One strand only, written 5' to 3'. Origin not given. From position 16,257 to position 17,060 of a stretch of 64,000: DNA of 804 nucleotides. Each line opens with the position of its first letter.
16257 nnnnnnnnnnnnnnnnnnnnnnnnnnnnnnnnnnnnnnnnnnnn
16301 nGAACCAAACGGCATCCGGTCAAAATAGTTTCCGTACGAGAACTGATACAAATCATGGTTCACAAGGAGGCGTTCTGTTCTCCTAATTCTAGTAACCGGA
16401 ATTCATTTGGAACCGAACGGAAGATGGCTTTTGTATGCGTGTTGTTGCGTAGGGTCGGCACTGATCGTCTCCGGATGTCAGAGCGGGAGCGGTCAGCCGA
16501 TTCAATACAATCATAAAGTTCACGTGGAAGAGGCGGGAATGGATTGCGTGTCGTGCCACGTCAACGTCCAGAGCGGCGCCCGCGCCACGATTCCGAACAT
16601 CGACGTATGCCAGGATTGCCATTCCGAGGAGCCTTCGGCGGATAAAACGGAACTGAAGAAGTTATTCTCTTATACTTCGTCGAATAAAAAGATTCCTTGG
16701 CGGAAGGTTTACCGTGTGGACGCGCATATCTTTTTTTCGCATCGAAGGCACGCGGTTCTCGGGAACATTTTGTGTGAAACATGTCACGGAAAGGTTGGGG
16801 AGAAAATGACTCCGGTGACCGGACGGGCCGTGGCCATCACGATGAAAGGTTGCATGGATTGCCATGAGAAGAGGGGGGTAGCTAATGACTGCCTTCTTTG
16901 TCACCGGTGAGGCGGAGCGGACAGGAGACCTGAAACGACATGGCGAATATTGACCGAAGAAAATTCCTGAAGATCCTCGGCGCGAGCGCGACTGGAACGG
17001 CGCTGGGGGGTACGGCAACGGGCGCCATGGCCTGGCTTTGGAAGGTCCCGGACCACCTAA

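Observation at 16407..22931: ACIII/Qrc/Psr-like CISM module with split ActB and a four-domain MWNH tetraheme cytochrome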

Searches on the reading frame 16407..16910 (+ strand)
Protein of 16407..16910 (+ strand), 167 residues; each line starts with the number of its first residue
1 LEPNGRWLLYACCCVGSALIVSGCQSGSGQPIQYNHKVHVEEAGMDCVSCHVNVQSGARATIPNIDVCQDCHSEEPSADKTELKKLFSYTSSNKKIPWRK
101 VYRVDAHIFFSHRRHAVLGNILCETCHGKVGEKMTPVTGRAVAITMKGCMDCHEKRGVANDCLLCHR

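Call 3: search_protein_families(library=pfam, proteins=[window:16407-16910:+], max_evalue=0.01)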
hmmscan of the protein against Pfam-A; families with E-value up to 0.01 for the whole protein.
window:16407-16910:+ (167 aa): 7 families
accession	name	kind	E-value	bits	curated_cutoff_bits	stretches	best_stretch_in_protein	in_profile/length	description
PF14522.11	Cytochrome_C7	-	1.1e-11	44.9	24.8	2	110-167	3-67/67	Cytochrome c7 and related cytochrome c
PF02085.21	Cytochrom_CIII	-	9.6e-08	32.7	22.9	1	29-88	18-70/101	Class III cytochrome C family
PF14537.11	Cytochrom_c3_2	-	3.2e-05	24.8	25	1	41-127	3-78/79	Cytochrome c3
PF09699.15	Paired_CXXCH_1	-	5.1e-05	23.3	20.6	1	44-75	6-39/41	Doubled CXXCH motif (Paired_CXXCH_1)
PF22113.1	Mtrc-MtrF_II-IV_dom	-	0.00014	21.8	30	1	46-155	8-129/176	Outer membrane cytochrome MtrC/MtrF-like, domains II/IV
PF06873.16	SerH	-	0.00064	19.1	22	0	11-84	148-224/419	Cell surface immobilisation antigen SerH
PF14279.12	HNH_5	-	0.0086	16.4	27.5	0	120-137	31-50/56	HNH endonuclease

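Call 4: search_protein_families(library=ncbifam, proteins=[window:16407-16910:+], max_evalue=0.01)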
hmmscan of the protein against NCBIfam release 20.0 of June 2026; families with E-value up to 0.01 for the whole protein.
window:16407-16910:+ (167 aa): 10 families
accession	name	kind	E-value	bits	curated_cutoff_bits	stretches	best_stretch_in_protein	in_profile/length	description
NF041781.1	mnquin_red_QrcA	equivalog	4.2e-27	94.9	180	1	13-167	12-174/174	menaquinone reductase multiheme cytochrome c subunit QrcA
NF045722.1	c3_cytochr_TmcA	equivalog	3e-07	30.3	114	1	30-87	42-102/125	acidic tetraheme cytochrome c3 TmcA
TIGR03508.1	decahem_SO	subfamily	4e-05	23.2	192.2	1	30-165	81-208/258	DmsE family decaheme c-type cytochrome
NF045713.1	CxxCH_16_HmcA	equivalog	0.0004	19.1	400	1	46-81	113-148/541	sulfate respiration complex hexadecaheme cytochrome HmcA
NF043011.1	CytC7_Geobact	equivalog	0.00061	20.2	120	0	107-167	32-89/89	cytochrome c7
NF041028.1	decahem_GSU2203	exception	0.002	17.4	325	0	23-75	106-158/317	GSU2203 family decaheme c-type cytochrome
TIGR03146.1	cyt_nit_nrfB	equivalog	0.0043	17.3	166.6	0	41-154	37-142/145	cytochrome c nitrite reductase pentaheme subunit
NF038038.1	cytoc_DsrJ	equivalog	0.0045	17.3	100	0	122-166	92-121/121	sulfate reduction electron transfer complex DsrMKJOP subunit DsrJ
TIGR03507.1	decahem_SO1788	subfamily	0.0046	15.5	209.3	0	46-83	271-313/672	OmcA/MtrC family decaheme c-type cytochrome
NF008243.0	PRK11019.1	equivalog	0.0064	16.9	96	0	36-81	28-73/88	DksA/TraR family C4-type zinc finger protein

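Call 10: search_solved_structures(query=window:16407-16910:+, max_evalue=0.01, show_alignments=2)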
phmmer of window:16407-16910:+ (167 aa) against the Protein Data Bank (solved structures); distinct sequences matched with E-value up to 0.01: 4.
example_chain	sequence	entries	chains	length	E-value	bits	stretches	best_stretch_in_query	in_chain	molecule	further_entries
8k9e_A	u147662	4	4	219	2.9e-21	79.2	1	29-154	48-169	Cytochrome c7-like domain-containing protein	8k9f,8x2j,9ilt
6lod_A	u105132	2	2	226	7.7e-19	71.3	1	34-154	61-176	MULTIHEME_CYTC domain-containing protein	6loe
6f0k_A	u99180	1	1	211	9.6e-19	71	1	32-155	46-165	Cytochrome c family protein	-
6btm_A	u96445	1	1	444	7e-17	64.9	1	30-158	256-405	Alternative Complex III subunit A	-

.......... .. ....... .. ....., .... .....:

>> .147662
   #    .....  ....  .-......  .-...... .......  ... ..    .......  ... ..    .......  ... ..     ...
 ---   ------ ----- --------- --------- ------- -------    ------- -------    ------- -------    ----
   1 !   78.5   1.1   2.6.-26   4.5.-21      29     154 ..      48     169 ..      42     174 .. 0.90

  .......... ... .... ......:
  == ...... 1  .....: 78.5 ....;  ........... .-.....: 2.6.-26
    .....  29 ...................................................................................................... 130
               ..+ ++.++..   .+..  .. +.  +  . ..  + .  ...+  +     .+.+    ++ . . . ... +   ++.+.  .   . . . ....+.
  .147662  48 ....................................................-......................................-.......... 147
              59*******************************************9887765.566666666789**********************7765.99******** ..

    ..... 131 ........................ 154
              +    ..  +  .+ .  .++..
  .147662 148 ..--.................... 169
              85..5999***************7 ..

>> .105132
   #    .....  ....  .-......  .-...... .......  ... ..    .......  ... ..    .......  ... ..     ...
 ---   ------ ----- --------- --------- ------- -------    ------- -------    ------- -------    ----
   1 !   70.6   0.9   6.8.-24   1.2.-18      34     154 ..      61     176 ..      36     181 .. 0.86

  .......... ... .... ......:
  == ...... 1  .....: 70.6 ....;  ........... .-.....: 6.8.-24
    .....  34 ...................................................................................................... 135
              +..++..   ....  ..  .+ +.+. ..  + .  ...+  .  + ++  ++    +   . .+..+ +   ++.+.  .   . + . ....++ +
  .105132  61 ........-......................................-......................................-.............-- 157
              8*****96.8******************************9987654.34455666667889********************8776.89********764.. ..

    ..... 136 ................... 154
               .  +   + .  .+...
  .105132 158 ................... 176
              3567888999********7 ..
